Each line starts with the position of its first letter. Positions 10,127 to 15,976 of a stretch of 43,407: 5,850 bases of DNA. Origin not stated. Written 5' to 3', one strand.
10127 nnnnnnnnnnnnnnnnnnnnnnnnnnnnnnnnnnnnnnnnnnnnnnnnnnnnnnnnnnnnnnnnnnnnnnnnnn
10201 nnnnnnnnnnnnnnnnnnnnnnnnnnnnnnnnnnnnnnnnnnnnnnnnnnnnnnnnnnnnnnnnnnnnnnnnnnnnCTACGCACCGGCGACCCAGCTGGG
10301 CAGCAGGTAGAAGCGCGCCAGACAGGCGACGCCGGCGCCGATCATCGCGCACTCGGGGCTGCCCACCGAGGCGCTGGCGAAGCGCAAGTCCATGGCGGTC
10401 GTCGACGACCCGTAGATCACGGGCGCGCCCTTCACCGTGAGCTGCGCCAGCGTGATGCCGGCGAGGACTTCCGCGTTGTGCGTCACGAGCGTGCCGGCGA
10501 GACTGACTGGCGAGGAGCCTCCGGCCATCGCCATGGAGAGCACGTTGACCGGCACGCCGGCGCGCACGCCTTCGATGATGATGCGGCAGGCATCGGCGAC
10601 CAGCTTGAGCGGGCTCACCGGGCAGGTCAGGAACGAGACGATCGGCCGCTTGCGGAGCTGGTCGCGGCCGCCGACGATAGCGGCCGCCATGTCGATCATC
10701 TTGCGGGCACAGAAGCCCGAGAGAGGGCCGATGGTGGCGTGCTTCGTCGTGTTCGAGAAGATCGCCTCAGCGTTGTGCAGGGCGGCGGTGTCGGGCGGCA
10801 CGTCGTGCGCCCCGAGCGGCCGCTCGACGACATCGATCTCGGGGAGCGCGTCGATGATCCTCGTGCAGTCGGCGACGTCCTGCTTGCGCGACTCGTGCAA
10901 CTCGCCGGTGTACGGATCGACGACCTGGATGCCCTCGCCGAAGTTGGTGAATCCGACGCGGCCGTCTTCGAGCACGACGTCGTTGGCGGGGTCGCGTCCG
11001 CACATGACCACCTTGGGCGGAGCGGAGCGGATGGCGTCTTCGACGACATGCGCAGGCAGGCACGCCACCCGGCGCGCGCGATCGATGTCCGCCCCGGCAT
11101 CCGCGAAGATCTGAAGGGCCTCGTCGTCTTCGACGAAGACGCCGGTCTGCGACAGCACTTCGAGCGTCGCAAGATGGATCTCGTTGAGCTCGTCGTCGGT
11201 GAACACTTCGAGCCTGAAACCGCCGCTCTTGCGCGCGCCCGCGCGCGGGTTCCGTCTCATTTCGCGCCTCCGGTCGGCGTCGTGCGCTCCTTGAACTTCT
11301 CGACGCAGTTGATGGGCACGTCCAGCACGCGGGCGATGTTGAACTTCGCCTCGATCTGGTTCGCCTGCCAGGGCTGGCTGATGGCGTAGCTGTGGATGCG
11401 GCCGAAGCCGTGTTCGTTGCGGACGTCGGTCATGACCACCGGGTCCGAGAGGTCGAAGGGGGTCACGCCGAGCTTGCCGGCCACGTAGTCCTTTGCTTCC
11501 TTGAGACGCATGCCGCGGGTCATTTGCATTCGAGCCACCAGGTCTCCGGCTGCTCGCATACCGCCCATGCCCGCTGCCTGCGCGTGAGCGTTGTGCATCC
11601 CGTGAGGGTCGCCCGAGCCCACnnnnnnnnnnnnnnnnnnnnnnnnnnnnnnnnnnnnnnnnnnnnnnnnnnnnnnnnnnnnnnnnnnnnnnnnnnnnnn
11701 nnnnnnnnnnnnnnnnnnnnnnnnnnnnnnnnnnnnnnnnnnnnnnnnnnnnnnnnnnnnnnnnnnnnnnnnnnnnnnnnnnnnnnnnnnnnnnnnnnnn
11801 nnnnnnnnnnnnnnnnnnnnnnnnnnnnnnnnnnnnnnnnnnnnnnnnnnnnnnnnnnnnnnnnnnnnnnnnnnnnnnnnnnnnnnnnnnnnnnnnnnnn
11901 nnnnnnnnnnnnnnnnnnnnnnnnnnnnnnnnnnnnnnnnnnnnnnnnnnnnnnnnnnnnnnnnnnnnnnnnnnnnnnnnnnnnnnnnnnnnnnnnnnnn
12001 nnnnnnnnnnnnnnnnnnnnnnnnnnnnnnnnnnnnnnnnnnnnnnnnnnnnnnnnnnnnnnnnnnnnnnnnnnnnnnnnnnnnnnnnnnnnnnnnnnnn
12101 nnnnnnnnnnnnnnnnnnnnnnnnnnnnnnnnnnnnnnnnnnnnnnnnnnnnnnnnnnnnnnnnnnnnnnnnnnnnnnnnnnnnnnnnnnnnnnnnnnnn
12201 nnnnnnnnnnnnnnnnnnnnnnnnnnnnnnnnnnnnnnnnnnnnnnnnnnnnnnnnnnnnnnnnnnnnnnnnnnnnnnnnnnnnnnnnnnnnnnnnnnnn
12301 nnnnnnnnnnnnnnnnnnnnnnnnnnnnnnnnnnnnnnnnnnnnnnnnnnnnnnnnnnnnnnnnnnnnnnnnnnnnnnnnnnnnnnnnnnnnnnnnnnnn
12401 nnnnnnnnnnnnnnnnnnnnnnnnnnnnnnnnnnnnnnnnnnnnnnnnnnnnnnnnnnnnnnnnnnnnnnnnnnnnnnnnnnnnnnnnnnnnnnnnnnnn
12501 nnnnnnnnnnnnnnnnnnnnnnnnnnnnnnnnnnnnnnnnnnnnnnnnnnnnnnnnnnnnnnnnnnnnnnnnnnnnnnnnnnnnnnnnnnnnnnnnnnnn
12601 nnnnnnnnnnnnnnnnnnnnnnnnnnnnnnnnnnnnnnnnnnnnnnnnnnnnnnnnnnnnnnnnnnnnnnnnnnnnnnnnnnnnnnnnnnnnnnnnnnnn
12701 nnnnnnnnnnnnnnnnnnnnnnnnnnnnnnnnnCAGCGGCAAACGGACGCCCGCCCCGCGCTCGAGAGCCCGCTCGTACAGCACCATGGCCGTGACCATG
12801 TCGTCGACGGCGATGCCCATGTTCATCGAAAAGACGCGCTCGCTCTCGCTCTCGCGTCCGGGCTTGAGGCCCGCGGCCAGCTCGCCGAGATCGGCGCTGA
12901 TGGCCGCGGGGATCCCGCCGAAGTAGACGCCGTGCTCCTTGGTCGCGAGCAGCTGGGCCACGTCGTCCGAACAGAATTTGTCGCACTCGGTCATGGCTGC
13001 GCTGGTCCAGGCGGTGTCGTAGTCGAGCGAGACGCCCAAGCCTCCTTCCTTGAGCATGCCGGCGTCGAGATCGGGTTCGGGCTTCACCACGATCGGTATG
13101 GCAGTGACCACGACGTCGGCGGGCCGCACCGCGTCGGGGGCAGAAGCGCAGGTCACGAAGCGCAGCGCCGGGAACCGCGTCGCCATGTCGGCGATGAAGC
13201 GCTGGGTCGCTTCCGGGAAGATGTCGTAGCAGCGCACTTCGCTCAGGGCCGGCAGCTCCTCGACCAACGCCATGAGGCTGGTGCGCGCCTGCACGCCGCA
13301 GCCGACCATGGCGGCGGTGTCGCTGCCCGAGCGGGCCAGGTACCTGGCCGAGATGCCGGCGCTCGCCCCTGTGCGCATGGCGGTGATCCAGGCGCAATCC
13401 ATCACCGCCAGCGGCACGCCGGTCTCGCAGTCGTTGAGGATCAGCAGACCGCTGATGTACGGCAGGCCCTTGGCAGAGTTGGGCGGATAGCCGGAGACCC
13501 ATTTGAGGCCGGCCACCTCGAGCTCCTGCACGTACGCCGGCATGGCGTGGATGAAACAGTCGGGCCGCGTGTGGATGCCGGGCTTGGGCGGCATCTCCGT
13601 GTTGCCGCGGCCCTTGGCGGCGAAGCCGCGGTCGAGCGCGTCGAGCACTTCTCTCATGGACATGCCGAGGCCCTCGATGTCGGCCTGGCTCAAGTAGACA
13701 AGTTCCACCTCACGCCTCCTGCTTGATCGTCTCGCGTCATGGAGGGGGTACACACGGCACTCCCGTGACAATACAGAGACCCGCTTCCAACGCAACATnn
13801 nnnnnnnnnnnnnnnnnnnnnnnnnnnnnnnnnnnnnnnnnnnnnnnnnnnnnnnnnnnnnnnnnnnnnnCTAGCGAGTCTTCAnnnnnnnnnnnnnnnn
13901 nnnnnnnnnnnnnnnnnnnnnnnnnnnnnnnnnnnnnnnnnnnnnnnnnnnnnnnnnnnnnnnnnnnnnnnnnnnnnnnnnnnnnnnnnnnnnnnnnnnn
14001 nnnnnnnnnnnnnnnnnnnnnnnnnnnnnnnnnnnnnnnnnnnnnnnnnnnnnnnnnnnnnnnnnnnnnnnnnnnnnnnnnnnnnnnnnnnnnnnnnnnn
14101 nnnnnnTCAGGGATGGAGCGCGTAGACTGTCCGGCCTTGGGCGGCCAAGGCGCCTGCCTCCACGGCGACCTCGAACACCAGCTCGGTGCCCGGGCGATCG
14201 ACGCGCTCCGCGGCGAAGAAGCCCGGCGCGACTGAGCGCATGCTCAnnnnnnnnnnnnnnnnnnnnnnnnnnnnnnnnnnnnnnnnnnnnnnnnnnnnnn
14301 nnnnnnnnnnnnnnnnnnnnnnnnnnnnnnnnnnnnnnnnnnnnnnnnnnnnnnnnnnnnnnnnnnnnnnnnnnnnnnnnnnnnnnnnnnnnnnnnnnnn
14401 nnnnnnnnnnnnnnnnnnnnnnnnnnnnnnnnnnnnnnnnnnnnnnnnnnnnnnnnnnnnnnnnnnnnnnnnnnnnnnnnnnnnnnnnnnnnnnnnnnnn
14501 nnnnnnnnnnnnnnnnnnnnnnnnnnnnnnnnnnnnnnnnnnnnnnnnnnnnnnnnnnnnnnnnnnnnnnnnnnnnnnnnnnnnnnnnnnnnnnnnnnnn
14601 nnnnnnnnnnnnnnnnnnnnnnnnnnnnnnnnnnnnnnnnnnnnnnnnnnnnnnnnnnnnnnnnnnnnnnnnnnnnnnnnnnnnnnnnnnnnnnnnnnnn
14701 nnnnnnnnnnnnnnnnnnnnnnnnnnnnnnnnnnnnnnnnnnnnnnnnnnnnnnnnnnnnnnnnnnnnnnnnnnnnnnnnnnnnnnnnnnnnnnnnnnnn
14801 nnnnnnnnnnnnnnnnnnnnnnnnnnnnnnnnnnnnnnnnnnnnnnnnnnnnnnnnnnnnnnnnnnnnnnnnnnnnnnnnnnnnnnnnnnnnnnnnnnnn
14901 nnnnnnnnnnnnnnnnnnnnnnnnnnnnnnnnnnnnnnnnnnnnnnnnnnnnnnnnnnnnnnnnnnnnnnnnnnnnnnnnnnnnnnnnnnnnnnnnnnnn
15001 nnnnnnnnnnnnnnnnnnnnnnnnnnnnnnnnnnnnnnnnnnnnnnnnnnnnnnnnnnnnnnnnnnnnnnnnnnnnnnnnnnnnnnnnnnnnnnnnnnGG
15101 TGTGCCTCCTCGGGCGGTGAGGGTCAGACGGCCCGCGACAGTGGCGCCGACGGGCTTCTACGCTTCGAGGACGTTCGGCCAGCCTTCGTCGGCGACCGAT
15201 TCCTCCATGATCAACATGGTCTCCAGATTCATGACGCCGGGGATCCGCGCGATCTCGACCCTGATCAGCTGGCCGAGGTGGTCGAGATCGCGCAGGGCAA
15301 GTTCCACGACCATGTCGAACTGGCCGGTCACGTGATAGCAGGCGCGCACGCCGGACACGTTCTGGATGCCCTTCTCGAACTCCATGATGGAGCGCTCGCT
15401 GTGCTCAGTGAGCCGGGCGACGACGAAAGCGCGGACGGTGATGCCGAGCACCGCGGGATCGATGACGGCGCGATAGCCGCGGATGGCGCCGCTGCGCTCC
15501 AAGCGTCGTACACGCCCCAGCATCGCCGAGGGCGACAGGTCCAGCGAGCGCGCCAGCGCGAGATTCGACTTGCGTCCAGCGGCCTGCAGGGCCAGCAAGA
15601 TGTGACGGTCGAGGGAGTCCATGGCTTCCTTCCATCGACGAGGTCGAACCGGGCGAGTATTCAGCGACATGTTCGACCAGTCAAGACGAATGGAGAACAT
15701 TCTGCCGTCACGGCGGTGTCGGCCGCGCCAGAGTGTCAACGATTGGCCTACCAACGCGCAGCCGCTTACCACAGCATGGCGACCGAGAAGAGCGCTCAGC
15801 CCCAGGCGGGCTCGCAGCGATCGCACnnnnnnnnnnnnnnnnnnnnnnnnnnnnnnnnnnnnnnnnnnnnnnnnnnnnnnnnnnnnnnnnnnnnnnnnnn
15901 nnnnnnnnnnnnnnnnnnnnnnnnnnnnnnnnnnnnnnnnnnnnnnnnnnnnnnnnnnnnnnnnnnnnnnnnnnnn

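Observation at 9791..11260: One in-frame UAG splits trimethylamine methyltransferase mttB, and in-window paralogues confirm the position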

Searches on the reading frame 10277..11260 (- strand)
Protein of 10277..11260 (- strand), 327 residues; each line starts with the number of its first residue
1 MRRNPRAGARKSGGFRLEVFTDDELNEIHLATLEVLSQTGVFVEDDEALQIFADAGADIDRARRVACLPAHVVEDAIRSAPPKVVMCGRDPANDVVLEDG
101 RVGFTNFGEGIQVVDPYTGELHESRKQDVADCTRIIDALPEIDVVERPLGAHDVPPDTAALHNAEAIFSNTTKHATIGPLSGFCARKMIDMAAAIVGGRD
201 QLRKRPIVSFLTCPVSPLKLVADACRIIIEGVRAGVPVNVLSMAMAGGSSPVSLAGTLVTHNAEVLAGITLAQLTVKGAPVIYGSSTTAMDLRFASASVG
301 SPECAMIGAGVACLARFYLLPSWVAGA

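Call 7: search_protein_families(library=pfam, proteins=[window:10280-11260:-], max_evalue=0.001)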
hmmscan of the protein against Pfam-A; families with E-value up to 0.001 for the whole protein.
window:10280-11260:- (327 aa): 1 family
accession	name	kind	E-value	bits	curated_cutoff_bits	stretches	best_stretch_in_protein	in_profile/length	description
PF06253.16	MTTB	-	5.6e-52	176.8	25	1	16-326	30-337/500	Trimethylamine methyltransferase (MTTB)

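Call 14: find_encoding_contigs(protein=window:10277-11260:-, flank=10000, max_places=6)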
Protein window:10277-11260:- (327 aa): 1 contig read that carries it; 1 place shown.
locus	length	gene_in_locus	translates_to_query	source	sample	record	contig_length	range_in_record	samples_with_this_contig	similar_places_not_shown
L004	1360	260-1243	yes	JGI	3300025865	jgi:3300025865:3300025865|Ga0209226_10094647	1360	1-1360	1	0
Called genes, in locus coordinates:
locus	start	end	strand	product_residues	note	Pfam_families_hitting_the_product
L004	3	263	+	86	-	?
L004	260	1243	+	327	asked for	PF06253:MTTB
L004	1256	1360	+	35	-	?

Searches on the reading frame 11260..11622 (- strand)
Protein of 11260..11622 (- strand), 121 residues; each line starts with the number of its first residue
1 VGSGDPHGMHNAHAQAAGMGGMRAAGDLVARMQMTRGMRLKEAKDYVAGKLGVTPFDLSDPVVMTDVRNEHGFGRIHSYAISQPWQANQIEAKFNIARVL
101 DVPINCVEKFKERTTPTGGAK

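Call 7: search_protein_families(library=pfam, proteins=[window:11260-11622:-], max_evalue=0.001)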
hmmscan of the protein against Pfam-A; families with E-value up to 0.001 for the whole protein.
window:11260-11622:- (121 aa): 1 family
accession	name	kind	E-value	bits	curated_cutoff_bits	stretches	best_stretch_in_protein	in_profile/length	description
PF09505.15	Dimeth_Pyl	-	9.8e-42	143.5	25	1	1-112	355-462/463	Dimethylamine methyltransferase (Dimeth_PyL)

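Call 51: search_protein_families(library=ncbifam, proteins=[window:11260-11622:-], max_evalue=0.00001)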
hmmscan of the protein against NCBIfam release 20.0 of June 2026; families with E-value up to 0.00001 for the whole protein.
window:11260-11622:- (121 aa): 1 family
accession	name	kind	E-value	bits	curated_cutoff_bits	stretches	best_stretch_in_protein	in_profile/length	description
TIGR02368.1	dimeth_PyL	equivalog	1.1e-28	100.1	369.1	1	1-113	357-465/466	[dimethylamine--corrinoid protein] Co-methyltransferase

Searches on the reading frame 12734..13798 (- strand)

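Call 7: search_protein_families(library=pfam, proteins=[window:12734-13798:-], max_evalue=0.001)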
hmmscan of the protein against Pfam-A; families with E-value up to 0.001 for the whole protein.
window:12734-13798:- (355 aa): 1 family
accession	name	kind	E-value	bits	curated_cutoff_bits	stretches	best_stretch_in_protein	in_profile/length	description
PF02423.21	OCD_Mu_crystall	-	3.7e-59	200.7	24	1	36-346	6-312/314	Ornithine cyclodeaminase/mu-crystallin family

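Call 51: search_protein_families(library=ncbifam, proteins=[window:12734-13798:-], max_evalue=0.00001)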
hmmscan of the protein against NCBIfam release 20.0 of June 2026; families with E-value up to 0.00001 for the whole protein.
window:12734-13798:- (355 aa): 13 families
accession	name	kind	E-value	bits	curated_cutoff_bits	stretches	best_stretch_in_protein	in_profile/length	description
TIGR02371.1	ala_DH_arch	equivalog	7.8e-58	196.1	409.15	1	33-353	2-322/325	alanine dehydrogenase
TIGR03944.1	dehyd_SbnB_fam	equivalog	2.1e-53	181.5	326.9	1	33-354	1-325/327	2,3-diaminopropionate biosynthesis protein SbnB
NF006379.0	PRK08618.1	equivalog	3.6e-47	161.3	417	1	35-352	3-323/326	ornithine cyclodeaminase family protein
NF004848.0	PRK06199.1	subfamily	1.3e-41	142.9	362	2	77-233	72-230/379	tyramine oxidase subunit B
NF006141.0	PRK08291.1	equivalog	5.1e-31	107.9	408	1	34-351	5-326/330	cyclodeaminase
TIGR02992.1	ectoine_eutC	equivalog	1.7e-29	103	471.65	1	36-351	4-323/326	ectoine utilization protein EutC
NF005762.1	PRK07589.1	equivalog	3.3e-29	101.9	350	1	75-233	47-199/334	ornithine cyclodeaminase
NF004793.0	PRK06141.1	equivalog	1e-28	100.2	322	1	83-344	50-311/314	bifunctional Delta(1)-pyrroline-2-carboxylate/Delta(1)-piperideine-2-carboxylate reductase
NF045643.1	ImmsucRedBhcD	equivalog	2.8e-21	76.2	500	1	88-353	56-319/321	iminosuccinate reductase BhcD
NF005603.0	PRK07340.1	equivalog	1e-20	74.2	266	1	49-234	19-198/307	delta(1)-pyrroline-2-carboxylate reductase family protein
NF005296.0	PRK06823.1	equivalog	3.5e-20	72.2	438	1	47-341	14-310/315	ornithine cyclodeaminase family protein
NF045512.1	PyrPipCarbRedLhpI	equivalog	1.5e-17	63.8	400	1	47-233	13-192/298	bifunctional Delta(1)-pyrroline-2-carboxylate/Delta(1)-piperideine-2-carboxylate reductase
NF005011.0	PRK06407.1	subfamily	9.9e-11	41.4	337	1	34-232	3-189/302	ornithine cyclodeaminase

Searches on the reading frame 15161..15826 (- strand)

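Call 7: search_protein_families(library=pfam, proteins=[window:15161-15826:-], max_evalue=0.001)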
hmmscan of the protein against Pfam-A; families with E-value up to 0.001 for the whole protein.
window:15161-15826:- (222 aa): 4 families
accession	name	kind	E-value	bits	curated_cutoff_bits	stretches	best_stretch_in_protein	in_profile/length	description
PF01037.27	AsnC_trans_reg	-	1.4e-16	60.6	25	1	143-209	9-73/73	Lrp/AsnC ligand binding domain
PF13404.12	HTH_AsnC-type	-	9.3e-12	45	27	1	69-110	1-42/42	AsnC-type helix-turn-helix domain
PF13412.12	HTH_24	-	3e-11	43.2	21.9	1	69-116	1-48/48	Winged helix-turn-helix DNA-binding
PF01047.28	MarR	-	0.00051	20.3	24.6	0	75-116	7-48/59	MarR family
